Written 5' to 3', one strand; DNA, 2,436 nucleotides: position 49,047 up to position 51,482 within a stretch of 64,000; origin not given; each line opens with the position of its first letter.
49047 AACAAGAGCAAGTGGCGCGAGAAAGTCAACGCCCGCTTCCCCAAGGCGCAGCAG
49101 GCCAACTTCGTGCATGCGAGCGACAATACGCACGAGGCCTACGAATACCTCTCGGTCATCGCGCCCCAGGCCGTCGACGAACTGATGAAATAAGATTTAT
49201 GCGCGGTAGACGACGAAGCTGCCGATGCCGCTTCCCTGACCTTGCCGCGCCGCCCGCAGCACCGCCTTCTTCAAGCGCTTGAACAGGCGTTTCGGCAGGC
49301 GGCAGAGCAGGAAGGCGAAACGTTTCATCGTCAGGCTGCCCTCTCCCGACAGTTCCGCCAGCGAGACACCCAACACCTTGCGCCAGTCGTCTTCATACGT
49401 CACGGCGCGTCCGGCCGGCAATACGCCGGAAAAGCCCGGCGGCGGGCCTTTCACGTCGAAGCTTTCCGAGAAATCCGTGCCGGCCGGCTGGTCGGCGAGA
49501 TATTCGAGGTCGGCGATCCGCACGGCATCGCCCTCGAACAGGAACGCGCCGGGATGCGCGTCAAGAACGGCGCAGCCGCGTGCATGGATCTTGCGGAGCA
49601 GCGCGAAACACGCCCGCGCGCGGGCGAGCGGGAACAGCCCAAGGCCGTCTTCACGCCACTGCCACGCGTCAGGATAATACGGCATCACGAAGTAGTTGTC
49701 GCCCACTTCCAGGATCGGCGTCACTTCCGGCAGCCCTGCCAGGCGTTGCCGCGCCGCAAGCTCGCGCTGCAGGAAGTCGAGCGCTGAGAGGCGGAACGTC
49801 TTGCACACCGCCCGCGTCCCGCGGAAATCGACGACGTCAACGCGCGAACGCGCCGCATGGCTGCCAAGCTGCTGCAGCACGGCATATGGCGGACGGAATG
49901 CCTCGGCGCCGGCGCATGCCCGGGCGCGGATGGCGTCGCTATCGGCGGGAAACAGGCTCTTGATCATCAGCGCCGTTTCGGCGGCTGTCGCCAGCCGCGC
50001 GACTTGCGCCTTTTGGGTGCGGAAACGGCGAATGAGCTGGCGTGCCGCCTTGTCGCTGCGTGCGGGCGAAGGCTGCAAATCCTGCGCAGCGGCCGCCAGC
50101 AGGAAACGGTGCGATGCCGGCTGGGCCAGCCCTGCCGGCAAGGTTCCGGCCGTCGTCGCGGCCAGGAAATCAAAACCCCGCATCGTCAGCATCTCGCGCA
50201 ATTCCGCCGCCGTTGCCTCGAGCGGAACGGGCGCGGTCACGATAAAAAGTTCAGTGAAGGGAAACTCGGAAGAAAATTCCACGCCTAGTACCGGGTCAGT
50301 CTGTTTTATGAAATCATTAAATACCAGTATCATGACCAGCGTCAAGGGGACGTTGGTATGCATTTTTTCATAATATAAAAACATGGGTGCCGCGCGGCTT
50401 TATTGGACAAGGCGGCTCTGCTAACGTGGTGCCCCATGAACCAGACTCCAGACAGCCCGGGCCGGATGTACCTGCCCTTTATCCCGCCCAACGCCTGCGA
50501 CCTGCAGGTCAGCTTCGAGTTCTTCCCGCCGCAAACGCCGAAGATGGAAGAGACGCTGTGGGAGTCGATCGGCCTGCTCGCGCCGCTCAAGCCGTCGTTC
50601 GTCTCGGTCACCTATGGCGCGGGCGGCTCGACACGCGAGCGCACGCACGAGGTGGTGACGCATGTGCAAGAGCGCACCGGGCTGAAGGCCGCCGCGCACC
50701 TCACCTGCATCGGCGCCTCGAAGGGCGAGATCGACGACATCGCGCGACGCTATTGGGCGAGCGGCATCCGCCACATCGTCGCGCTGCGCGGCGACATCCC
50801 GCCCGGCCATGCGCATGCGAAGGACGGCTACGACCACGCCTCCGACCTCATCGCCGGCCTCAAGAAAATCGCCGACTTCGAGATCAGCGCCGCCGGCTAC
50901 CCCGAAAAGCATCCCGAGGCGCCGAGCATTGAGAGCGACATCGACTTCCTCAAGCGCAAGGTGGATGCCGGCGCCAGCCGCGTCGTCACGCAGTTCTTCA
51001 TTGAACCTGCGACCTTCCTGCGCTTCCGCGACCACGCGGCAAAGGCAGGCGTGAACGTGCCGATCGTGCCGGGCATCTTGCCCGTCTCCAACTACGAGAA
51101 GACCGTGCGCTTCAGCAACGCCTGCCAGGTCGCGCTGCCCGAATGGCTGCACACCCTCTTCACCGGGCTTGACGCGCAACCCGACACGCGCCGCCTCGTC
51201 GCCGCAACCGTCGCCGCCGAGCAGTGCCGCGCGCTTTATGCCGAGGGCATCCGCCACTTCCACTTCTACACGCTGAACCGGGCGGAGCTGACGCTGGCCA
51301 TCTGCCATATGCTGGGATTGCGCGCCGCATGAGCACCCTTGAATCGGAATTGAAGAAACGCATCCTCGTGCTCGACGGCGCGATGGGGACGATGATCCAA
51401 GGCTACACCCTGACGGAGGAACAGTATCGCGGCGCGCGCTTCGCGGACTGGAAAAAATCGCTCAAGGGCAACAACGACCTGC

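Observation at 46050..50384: Block of three large uncharacterised genes (DUF4116-repeat protein, NTase-like/NDK-like fusion, LPS-kinase-like protein): best candidate for an undescribed system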

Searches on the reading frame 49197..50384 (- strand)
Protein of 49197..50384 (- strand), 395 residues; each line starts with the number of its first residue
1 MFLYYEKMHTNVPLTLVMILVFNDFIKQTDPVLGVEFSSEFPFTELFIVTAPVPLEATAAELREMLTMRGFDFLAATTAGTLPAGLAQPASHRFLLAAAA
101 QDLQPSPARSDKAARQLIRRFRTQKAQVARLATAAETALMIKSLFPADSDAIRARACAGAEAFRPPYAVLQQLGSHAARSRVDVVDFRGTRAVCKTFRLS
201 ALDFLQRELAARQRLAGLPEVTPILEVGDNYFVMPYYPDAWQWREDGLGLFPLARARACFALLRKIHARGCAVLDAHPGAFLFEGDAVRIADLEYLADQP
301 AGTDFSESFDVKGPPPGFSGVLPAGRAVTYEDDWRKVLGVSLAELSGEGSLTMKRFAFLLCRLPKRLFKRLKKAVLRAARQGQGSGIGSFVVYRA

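Call 3: search_protein_families(library=pfam, proteins=[window:49197-50384:-], max_evalue=1)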
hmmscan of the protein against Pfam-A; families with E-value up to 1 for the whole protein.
window:49197-50384:- (395 aa): 0 families

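Call 4: search_protein_families(library=ncbifam, proteins=[window:49197-50384:-], max_evalue=1)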
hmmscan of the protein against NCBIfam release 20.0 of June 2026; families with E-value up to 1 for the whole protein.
window:49197-50384:- (395 aa): 1 family
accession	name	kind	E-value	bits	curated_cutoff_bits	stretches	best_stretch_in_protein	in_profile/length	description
NF007684.0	PRK10359.1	equivalog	0.19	11.4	248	1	263-293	148-178/232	lipopolysaccharide core heptose(II) kinase RfaY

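Call 5: search_protein_families(library=padloc, proteins=[window:49197-50384:-], max_evalue=1)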
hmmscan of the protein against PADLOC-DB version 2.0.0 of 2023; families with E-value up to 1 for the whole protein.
window:49197-50384:- (395 aa): 0 families

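Call 8: search_solved_structures(query=window:49197-50384:-, max_evalue=10)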
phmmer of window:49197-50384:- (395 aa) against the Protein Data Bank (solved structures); distinct sequences matched with E-value up to 10: 1.
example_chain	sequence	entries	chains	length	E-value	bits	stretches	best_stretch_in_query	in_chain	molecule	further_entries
8bd3_U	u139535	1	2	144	0.57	12.3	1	61-120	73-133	Chloroplast oxygen-evolving enhancer protein 3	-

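Call 16: find_homologous_proteins(query=window:49197-50384:-)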
Query window:49197-50384:- (395 aa): 4 proteins with E <= 0.001 among 8000 candidates.
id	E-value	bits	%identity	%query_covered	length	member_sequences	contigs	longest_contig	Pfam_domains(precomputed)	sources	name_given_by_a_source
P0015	6.1e-258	873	100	100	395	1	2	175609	-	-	-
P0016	2.3e-92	328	47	89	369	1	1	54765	-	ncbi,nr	ncbi:MAG: hypothetical protein K8R48_04295 [Alphaproteobacteria bacterium]|nr:hypothetical protein [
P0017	1.8e-82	295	48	85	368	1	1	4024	-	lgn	-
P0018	9.2e-81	290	46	77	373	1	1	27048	-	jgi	jgi:hypothetical protein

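Call 18: find_encoding_contigs(protein=P0016, flank=8000, max_places=3)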
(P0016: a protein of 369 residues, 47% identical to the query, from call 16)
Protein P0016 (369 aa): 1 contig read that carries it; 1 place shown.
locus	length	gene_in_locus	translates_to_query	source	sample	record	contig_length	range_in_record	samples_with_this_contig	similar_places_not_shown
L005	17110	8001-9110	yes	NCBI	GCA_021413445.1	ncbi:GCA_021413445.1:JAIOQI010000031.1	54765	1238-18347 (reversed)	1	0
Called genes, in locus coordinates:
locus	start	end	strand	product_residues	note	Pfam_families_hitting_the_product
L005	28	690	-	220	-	-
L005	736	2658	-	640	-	PF13623:SurA_N_2, PF13624:SurA_N_3, PF00639:Rotamase (faint), PF13145:Rotamase_2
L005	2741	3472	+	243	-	PF00121:TIM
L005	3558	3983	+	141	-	PF03840:SecG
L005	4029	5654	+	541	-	PF06418:CTP_synth_N, PF07722:Peptidase_C26 (faint), PF00117:GATase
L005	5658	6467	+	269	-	PF01755:Glyco_transf_25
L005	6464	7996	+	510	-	-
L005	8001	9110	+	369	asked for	-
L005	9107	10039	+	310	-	PF01118:Semialdhyde_dh (weak), PF22698:Semialdhyde_dhC_1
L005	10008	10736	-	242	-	PF05050:Methyltransf_21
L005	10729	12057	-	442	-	PF03952:Enolase_N, PF00113:Enolase_C, PF13378:MR_MLE_C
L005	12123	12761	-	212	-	PF05908:Gamma_PGA_hydro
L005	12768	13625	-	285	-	PF00793:DAHP_synth_1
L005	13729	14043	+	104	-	PF04977:DivIC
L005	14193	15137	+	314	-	PF00676:E1_dh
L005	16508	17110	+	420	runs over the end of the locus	PF00364:Biotin_lipoyl, PF25997:BSH_YhbJ, PF02817:E3_binding, PF00198:2-oxoacid_dh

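Call 19: find_encoding_contigs(protein=P0018, flank=8000, max_places=3)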
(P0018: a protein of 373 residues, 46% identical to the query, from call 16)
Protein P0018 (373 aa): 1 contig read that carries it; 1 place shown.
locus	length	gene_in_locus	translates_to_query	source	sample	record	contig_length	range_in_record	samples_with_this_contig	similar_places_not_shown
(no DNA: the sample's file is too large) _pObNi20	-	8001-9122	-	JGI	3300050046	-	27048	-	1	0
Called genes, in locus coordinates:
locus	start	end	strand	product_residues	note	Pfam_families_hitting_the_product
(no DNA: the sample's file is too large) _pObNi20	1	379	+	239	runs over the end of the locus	PF00484:Pro_CA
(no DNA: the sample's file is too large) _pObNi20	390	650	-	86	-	PF00571:CBS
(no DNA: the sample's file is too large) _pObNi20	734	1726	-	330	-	PF00535:Glycos_transf_2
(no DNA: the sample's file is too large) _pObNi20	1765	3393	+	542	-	-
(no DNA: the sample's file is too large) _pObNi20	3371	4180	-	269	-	PF01522:Polysacc_deac_1, PF11959:DUF3473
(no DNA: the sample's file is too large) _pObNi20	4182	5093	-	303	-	PF13527:Acetyltransf_9 (weak)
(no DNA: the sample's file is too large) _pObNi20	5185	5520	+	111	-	PF00892:EamA (weak)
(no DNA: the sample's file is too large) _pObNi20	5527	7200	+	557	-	-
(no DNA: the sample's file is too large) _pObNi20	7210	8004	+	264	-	PF01755:Glyco_transf_25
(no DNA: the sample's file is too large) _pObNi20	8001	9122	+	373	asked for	-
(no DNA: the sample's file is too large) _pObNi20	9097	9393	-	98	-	PF04800:NDUS4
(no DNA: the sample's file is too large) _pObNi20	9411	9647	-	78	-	-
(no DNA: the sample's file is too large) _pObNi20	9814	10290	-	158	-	PF02643:DUF192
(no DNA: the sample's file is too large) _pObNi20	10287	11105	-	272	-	PF00149:Metallophos (weak), PF13277:YmdB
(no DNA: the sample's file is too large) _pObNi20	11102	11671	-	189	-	PF01812:5-FTHF_cyc-lig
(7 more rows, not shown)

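Call 20: find_encoding_contigs(protein=P0017, flank=8000, max_places=3)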
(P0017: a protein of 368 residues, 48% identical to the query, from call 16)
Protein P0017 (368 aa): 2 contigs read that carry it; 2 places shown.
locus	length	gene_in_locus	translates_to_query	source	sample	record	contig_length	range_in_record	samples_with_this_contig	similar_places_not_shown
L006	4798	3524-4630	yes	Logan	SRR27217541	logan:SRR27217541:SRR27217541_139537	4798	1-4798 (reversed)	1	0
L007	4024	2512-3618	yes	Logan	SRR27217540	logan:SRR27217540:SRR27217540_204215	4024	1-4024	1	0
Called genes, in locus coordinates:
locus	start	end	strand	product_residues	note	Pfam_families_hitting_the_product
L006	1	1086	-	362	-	?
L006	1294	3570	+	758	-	PF01755:Glyco_transf_25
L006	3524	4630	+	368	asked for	-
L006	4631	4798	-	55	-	?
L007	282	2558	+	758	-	PF01755:Glyco_transf_25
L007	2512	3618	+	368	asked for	-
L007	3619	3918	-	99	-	PF04800:NDUS4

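Call 23: search_protein_families(library=pfam, proteins=[L005:6464-7996:+, L006:1294-3570:+], max_evalue=0.1)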
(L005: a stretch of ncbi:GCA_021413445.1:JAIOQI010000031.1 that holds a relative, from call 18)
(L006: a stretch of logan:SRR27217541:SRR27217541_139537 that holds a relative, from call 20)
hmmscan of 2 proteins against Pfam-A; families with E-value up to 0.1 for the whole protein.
L005:6464-7996:+ (510 aa): 0 families

L006:1294-3570:+ (758 aa): 1 family
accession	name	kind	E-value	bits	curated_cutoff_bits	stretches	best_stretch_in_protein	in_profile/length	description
PF01755.23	Glyco_transf_25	-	1.2e-33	117.1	24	1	8-186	2-198/199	Glycosyltransferase family 25 (LPS biosynthesis protein)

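Call 32: search_protein_families(library=phrogs, proteins=[window:49197-50384:-], max_evalue=0.1)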
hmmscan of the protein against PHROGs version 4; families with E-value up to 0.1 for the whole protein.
window:49197-50384:- (395 aa): 0 families

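Call 38: predict_structure(alignment_id=A2)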
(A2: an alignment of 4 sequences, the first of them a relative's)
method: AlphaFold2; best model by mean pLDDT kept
length: 395 residues; sequences in the alignment: 4
mean_pLDDT: 59.9   pTM: 0.56
mean pLDDT of the five models: 59.9, 56.4, 49.5, 47.1, 43.9
residues with pLDDT >= 90: 12; 70-90: 135; 50-70: 117; < 50: 131
segments of 3 or more residues with pLDDT < 50: 1-41, 241-251, 307-314, 320-363, 367-369, 371-384
pLDDT, mean of each block of 10 residues (from residue 1): 31 31 34 37 68 67 66 73 61 72 55 71 74 66 78 70 78 60 86 81 82 82 89 79 39 62 75 55 71 69 51 47 37 31 32 38 46 41 52 63
secondary structure, 60 per line:
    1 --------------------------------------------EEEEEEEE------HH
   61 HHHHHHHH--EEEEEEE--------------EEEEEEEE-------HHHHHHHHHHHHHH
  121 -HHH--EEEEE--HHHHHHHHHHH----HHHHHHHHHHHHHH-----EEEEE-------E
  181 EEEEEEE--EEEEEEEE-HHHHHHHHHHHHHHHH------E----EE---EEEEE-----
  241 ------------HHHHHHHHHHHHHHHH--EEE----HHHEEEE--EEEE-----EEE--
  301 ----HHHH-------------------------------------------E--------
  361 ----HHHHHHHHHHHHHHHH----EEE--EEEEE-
elements in order: E45-52 H59-68 E71-77 E92-99 H107-120 E127-131 H134-144 H149-162 E168-172 E180-187 E190-197 H199-214 E231-235 H253-268 E271-273 E281-284 E287-290 E296-298 H305-308 H365-380 E385-387 E390-394

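Call 42: fold_search(model_id=the predicted structure, library=pdb)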
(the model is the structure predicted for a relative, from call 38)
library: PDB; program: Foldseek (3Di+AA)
matches with E <= 10: 1739; with E <= 0.001: 613
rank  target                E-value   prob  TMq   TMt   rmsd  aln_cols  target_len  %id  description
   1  8sap_B                2.2e-06  1.00  0.29  0.16  14.2       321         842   12  Crystal structure of class III lanthipeptide synthetase ThurKC (released 2023-10-11)
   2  8sam_B                3.8e-06  1.00  0.29  0.15  14.8       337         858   10  Crystal structure of class III lanthipeptide synthetase LP-GS-ThurKC in complex with ATP (released 2023-10-11)
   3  1k9a_A                4.6e-06  1.00  0.26  0.23   8.0       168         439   18  Crystal structure analysis of full-length carboxyl-terminal Src kinase at 2.5 A resolution (released 2002-03-20)
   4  1tqi                  6.2e-06  1.00  0.28  0.40   5.9       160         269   14  Crystal Structure of A. Fulgidus Rio2 Serine Protein Kinase (released 2004-09-28)
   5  9av7                  6.2e-06  1.00  0.26  0.33   5.0       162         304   15  Crystal structure of CMGC family protein kinase from Trichomonas vaginalis (AMP-PNP) (released 2024-03-13)
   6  1k9a_F                6.2e-06  1.00  0.27  0.25   9.7       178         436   14  Crystal structure analysis of full-length carboxyl-terminal Src kinase at 2.5 A resolution (released 2002-03-20)
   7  7lqd                  6.5e-06  1.00  0.28  0.39   7.5       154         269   21  Structure of Human MPS1 (TTK) covalently bound to RMS-07 inhibitor (released 2022-02-16)
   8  1zar                  8.3e-06  1.00  0.28  0.39   6.0       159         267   15  Crystal Structure of A.fulgidus Rio2 Kinase Complexed With ADP and Manganese Ions (released 2005-06-21)
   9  6xx9                  9.3e-06  1.00  0.28  0.34   4.4       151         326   16  Arabidopsis thaliana Casein Kinase 2 (CK2) alpha-1 crystal form III (released 2020-04-15)
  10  1zao                  9.3e-06  1.00  0.28  0.39   5.8       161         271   15  Crystal Structure of A.fulgidus Rio2 Kinase Complexed With ATP and Manganese Ions (released 2005-06-21)
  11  7wj7_B                9.3e-06  1.00  0.26  0.40   5.8       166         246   21  Crystal Structure of the Kinase Domain with Adenosine of a Class III Lanthipeptide Synthetase CurKC (released 2022-11-09)
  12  5ljj                  1.1e-05  1.00  0.27  0.39   7.9       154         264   21  Crystal structure of human Mps1 (TTK) in complex with Reversine (released 2016-10-12)
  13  7v3v_H                1.1e-05  1.00  0.28  0.29  13.1       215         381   18  Cryo-EM structure of MCM double hexamer bound with DDK in State I (released 2022-04-13)
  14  8cav_A                1.1e-05  1.00  0.27  0.14  14.8       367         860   13  Discovery of the lanthipeptide Curvocidin and structural insights into its trifunctional synthetase CuvL (released 2023-06-14)
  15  5ntt                  1.3e-05  1.00  0.27  0.38   8.6       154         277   21  Crystal structure of human Mps1 (TTK) C604Y mutant in complex with NMS-P715 (released 2017-07-26)
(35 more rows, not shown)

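Call 71: find_encoding_contigs(protein=P0015, flank=10000, max_places=4)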
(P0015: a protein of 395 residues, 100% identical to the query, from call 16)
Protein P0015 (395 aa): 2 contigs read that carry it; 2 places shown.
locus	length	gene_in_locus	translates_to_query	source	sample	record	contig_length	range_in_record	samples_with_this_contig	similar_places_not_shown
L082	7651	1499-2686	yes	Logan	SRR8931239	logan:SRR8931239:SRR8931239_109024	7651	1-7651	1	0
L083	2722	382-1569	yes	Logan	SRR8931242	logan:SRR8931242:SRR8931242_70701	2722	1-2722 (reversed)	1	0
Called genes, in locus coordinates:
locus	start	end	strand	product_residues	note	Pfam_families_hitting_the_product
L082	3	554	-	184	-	?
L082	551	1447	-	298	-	PF02219:MTHFR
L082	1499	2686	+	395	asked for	-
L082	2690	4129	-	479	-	-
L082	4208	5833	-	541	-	PF13475:DUF4116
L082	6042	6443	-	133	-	-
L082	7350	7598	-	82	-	-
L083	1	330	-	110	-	?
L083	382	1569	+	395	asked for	-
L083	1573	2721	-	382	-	?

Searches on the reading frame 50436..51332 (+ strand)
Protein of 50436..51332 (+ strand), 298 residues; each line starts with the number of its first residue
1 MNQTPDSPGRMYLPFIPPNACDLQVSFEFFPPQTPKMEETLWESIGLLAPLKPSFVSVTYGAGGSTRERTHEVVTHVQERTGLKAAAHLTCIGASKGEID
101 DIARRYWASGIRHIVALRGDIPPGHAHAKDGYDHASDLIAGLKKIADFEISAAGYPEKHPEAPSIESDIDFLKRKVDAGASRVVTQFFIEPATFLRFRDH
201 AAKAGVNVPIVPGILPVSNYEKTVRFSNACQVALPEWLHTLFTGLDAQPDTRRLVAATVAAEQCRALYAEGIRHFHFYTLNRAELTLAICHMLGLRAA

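Call 74: search_protein_families(library=pfam, proteins=[window:50436-51332:+], max_evalue=0.01)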
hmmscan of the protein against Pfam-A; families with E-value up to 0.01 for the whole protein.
window:50436-51332:+ (298 aa): 1 family
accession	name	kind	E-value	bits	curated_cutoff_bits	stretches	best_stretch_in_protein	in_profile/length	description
PF02219.23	MTHFR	-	2.5e-93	313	24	1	23-294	11-287/287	Methylenetetrahydrofolate reductase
